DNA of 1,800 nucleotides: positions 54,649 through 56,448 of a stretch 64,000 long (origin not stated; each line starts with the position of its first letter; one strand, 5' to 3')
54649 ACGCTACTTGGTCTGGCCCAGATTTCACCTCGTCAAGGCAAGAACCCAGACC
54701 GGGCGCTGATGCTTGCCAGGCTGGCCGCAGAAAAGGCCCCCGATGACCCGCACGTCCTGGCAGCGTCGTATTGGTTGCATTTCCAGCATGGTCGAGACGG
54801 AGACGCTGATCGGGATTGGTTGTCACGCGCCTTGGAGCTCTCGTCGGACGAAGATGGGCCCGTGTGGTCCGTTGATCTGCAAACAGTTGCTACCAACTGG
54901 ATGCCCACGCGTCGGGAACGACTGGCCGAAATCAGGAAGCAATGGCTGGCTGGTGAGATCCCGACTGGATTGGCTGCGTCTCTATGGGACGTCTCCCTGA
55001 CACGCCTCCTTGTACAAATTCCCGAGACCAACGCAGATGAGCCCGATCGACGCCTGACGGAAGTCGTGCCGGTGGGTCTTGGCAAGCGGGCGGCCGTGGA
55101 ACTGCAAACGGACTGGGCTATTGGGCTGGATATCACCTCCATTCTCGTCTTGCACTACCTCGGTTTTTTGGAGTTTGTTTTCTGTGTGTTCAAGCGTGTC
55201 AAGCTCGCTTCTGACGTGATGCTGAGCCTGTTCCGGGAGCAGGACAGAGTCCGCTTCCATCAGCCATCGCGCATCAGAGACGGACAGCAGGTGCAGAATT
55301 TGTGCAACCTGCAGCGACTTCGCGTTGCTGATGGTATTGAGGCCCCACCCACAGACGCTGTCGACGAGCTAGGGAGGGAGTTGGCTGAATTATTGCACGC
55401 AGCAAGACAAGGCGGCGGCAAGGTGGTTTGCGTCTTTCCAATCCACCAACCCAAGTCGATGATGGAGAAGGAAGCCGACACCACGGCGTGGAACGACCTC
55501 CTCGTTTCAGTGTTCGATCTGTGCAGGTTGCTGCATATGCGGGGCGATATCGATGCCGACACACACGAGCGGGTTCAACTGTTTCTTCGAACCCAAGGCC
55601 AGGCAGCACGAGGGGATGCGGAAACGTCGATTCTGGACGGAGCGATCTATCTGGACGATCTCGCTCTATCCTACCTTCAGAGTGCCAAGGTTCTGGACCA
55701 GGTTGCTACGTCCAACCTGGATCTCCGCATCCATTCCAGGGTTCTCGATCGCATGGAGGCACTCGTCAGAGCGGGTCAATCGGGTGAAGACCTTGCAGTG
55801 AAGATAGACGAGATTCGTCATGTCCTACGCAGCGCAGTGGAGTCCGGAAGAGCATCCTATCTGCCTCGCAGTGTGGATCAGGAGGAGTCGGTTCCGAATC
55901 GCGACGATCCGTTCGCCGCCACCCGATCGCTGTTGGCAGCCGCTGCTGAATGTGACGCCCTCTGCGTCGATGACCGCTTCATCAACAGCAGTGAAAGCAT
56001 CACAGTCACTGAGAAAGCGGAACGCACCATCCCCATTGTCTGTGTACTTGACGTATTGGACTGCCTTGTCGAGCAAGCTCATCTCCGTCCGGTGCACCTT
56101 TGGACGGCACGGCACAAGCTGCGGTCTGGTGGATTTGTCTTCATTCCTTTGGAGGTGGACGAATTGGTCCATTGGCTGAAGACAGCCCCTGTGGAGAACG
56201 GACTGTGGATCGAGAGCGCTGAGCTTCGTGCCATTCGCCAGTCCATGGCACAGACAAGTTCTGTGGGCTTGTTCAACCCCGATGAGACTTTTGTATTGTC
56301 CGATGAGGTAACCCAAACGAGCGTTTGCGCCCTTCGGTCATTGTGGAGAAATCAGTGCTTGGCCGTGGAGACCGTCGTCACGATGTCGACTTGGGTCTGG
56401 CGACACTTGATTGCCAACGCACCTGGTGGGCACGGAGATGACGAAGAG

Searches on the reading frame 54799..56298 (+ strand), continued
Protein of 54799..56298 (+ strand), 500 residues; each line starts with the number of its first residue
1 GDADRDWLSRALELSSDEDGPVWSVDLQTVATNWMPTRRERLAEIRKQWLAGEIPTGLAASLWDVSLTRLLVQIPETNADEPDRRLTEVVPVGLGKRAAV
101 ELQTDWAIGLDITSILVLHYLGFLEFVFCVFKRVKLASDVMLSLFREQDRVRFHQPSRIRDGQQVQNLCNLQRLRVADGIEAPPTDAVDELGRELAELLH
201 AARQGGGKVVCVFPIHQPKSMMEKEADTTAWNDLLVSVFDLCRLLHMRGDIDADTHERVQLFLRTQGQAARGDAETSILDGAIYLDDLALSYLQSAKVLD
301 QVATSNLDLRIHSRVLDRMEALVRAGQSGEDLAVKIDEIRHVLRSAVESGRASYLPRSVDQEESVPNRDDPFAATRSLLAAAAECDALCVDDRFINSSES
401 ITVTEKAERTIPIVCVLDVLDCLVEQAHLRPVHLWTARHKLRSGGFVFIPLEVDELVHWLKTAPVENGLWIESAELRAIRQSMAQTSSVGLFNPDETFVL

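Call 93: search_dna_similar(query=window:54874-56286:+, collection=plasmids, mode=protein, max_rows=15)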
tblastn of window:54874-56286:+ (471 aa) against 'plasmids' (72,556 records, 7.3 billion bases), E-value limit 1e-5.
Records with a match: 5; places in all: 5; records where one place covers at least 80% of the query: 2.
Best place of each record, by identity: <60% 5.
By first word of the organism name: Agrobacterium 2; Methylophaga 1; Gloeocapsopsis 1; Allocoleopsis 1.
By predicted mobility (MOB-suite, as given by PLSDB): conjugative 3; non-mobilizable 2.
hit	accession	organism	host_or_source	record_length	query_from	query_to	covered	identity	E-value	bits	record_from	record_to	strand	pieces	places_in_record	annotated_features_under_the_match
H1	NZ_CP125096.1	Agrobacterium fabrum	Raspberry,cell culture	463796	83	458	80%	30.4%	7e-29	128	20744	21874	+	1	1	hypothetical protein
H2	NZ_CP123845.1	Agrobacterium fabrum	Raspberry,cell culture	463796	83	458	80%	30.4%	7e-29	128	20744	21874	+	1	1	hypothetical protein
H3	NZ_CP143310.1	Methylophaga thalassica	cell culture,A deep sea sediment sample ...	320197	10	458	95%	25.3%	6e-30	131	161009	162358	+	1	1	hypothetical protein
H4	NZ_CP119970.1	Gloeocapsopsis dulcis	Dried cell culture,Desert, underside of ...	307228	15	459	94%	23.4%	1e-10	72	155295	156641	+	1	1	hypothetical protein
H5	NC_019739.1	Allocoleopsis franciscana PCC 7113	-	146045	15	253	51%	24.8%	2e-10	71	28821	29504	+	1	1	hypothetical protein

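Call 94: search_dna_similar(query=window:54874-56286:+, collection=phages, mode=protein, max_rows=10)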
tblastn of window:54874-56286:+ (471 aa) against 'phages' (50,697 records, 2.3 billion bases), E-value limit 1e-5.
No match.

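Call 95: get_annotated_region(hit=H1, flank=9000)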
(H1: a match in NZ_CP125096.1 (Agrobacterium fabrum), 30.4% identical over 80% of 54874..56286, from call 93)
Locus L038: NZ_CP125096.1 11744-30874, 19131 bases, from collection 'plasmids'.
description: Agrobacterium fabrum strain N33/94 plasmid pAtN33_94, complete sequence
organism: Agrobacterium fabrum (NCBI taxid 1176649)
taxonomy: Bacteria; Pseudomonadota; Alphaproteobacteria; Hyphomicrobiales; Rhizobiaceae; Agrobacterium; Agrobacterium fabrum
host: -; source: Raspberry,cell culture; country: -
typing (MOB-suite, as given by PLSDB): conjugative; relaxase MOBQ; mating-pair formation MPF_T
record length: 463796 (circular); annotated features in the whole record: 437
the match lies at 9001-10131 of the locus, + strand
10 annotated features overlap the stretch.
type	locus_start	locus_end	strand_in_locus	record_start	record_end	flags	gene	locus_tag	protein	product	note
CDS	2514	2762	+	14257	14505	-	-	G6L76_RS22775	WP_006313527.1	type II toxin-antitoxin system VapB family antitoxin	-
CDS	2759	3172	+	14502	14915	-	-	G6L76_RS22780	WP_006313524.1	type II toxin-antitoxin system VapC family toxin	-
CDS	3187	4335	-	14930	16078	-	-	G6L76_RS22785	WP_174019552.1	site-specific integrase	GO:0015074 - DNA integration [Evidence IEA]; GO:0006310 - DNA recombination [Evidence IEA]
CDS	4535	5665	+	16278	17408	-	-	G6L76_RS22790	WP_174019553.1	RHE_PE00001 family protein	-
CDS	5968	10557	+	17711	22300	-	-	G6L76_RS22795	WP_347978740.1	hypothetical protein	-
CDS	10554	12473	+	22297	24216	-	-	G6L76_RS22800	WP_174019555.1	hypothetical protein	-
CDS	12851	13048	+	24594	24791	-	-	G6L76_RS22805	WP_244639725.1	hypothetical protein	-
CDS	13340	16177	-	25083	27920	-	-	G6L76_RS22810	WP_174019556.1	type I restriction enzyme HsdR N-terminal domain-containing protein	-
CDS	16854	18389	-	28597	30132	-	-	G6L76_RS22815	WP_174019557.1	hypothetical protein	-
CDS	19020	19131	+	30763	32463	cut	-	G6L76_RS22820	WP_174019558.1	SIR2 family protein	-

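Call 96: get_annotated_region(hit=H3, flank=9000)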
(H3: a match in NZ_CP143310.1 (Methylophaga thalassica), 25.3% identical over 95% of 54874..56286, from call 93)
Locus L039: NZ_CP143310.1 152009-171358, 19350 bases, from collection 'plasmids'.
description: Methylophaga thalassica strain IOM01 plasmid unnamed, complete sequence
organism: Methylophaga thalassica (NCBI taxid 40223)
taxonomy: Bacteria; Pseudomonadota; Gammaproteobacteria; Thiotrichales; Piscirickettsiaceae; Methylophaga; Methylophaga thalassica
host: -; source: cell culture,A deep sea sediment sample from the Central Indian Ridge; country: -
typing (MOB-suite, as given by PLSDB): non-mobilizable
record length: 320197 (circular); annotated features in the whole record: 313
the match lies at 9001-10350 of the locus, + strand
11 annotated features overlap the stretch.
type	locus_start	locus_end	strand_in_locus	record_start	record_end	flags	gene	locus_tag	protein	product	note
CDS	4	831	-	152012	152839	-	-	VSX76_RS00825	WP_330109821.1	WYL domain-containing protein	-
CDS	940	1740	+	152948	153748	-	-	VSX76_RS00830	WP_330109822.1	hypothetical protein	-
CDS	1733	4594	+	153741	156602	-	-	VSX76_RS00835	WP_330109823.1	hypothetical protein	-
CDS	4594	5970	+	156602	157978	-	-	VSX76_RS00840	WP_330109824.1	hypothetical protein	-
CDS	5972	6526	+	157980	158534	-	-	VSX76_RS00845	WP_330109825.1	hypothetical protein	-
CDS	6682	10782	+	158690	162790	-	-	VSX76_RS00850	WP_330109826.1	hypothetical protein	-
CDS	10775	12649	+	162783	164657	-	-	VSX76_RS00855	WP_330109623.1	hypothetical protein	-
CDS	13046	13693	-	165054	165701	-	-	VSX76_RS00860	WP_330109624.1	hypothetical protein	-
CDS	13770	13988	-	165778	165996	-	-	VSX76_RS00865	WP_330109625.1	hypothetical protein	-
CDS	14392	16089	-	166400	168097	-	-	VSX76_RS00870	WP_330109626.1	DUF4942 domain-containing protein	-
CDS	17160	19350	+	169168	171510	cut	-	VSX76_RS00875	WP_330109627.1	hypothetical protein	-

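Call 97: fold_search(model_id=the predicted structure, library=viral)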
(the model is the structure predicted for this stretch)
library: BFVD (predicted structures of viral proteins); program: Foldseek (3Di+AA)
matches with E <= 10: 93; with E <= 0.001: 0
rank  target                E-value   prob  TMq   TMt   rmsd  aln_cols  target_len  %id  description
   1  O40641                5.0e-01  0.02  0.09  0.08  31.2       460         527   11  Thymidine kinase [Saimiriine herpesvirus 2]
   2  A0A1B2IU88            1.3e+00  0.01  0.09  0.08  28.6       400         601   12  ATPase-dependent protease [Ranavirus maximus]
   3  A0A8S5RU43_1          1.3e+00  0.01  0.07  0.04  34.0       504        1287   10  (no name in the UniProt tables at hand)
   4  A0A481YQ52            1.6e+00  0.03  0.09  0.08  31.4       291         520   10  Uncharacterized protein [Pithovirus LCDPAC02]
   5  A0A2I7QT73            1.6e+00  0.01  0.08  0.09  27.9       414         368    9  (no name in the UniProt tables at hand)
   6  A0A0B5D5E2            1.9e+00  0.01  0.08  0.07  30.3       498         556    9  ORF21 [macacine gammaherpesvirus 12]
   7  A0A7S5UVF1            2.0e+00  0.02  0.12  0.12  31.0       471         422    9  (no name in the UniProt tables at hand)
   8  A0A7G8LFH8            2.1e+00  0.01  0.07  0.07  31.3       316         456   11  (no name in the UniProt tables at hand)
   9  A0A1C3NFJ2            2.2e+00  0.08  0.14  0.22  13.6       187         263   16  (no name in the UniProt tables at hand)
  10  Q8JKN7                2.4e+00  0.01  0.09  0.04  25.9       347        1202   11  DNA-directed RNA polymerase [Heliothis zea nudivirus 1]
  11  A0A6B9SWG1            2.5e+00  0.06  0.07  0.26  23.7       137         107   17  Uncharacterized protein [Bacillus phage SRT01hs]
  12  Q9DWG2                2.5e+00  0.02  0.10  0.07  20.8       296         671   12  PR27 [Rat cytomegalovirus (strain Maastricht)]
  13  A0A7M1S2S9            2.6e+00  0.11  0.08  0.11   9.7        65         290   23  BspA family leucine-rich repeat surface protein [uncultured phage cr128_1]
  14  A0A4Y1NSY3            2.7e+00  0.03  0.13  0.09  19.6       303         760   10  (no name in the UniProt tables at hand)
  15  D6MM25                2.7e+00  0.03  0.11  0.08  19.8       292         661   10  Mu-class non-structural protein [Broome reovirus]
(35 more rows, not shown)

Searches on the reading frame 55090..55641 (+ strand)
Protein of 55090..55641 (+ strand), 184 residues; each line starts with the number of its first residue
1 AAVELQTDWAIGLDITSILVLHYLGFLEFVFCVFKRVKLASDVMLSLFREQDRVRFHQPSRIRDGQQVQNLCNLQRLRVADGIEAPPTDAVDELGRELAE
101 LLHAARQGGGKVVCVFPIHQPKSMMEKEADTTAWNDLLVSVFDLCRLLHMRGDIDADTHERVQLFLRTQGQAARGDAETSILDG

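Call 10: search_protein_families(library=pfam, proteins=[window:55090-55641:+], max_evalue=10)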
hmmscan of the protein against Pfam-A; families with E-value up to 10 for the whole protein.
window:55090-55641:+ (184 aa): 1 family
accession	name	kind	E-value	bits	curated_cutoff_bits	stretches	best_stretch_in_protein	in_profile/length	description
PF20698.3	PIN-TPR-GreABC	-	0.072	13.8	27.8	1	13-102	2-115/138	PIN domain associated with the TPR-GreAB-C-PIN system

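Call 60: search_protein_families(library=pfam, alignment_id=A3, max_evalue=1)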
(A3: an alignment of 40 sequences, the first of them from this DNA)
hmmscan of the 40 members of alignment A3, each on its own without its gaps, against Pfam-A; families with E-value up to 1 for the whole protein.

A. member 1, seq(174 aa): 1 family
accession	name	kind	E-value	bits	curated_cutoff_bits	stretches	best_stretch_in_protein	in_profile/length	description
PF20698.3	PIN-TPR-GreABC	-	0.063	14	27.8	1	10-99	2-115/138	PIN domain associated with the TPR-GreAB-C-PIN system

B. families by the number of members that match (of 40 scanned): 16 families
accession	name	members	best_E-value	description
PF20698.3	PIN-TPR-GreABC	25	3.7e-06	PIN domain associated with the TPR-GreAB-C-PIN system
PF14178.11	YppF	1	0.011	YppF-like protein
PF11662.13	DUF3263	1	0.025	Protein of unknown function (DUF3263)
PF14805.11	THDPS_N_2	1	0.03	Tetrahydrodipicolinate N-succinyltransferase N-terminal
PF00392.27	GntR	1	0.03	Bacterial regulatory proteins, gntR family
PF13935.11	Ead_Ea22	1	0.033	Ead/Ea22-like protein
PF15617.12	C-C_Bond_Lyase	1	0.041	C-C_Bond_Lyase of the TIM-Barrel fold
PF10534.14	CRIC_ras_sig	1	0.042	Connector enhancer of kinase suppressor of ras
PF16813.11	Cas_St_Csn2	1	0.044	CRISPR-associated protein Csn2 subfamily St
PF17903.8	KH_KRR1_1st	1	0.055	Krr1 KH1 domain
PF11836.14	Phage_TAC_11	1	0.097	Phage tail tube protein, GTA-gp10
PF13460.12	NAD_binding_10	1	0.11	NAD(P)H-binding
PF13559.11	DUF4129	1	0.14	Domain of unknown function (DUF4129)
PF10689.14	DUF2496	1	0.15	Protein of unknown function (DUF2496)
PF18521.6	TAD2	1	0.19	Transactivation domain 2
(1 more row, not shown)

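Call 62: search_solved_structures(query=A3, max_evalue=10)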
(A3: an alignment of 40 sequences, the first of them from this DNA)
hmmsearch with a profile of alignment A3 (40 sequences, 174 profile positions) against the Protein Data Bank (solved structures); distinct sequences matched with E-value up to 10: 0.
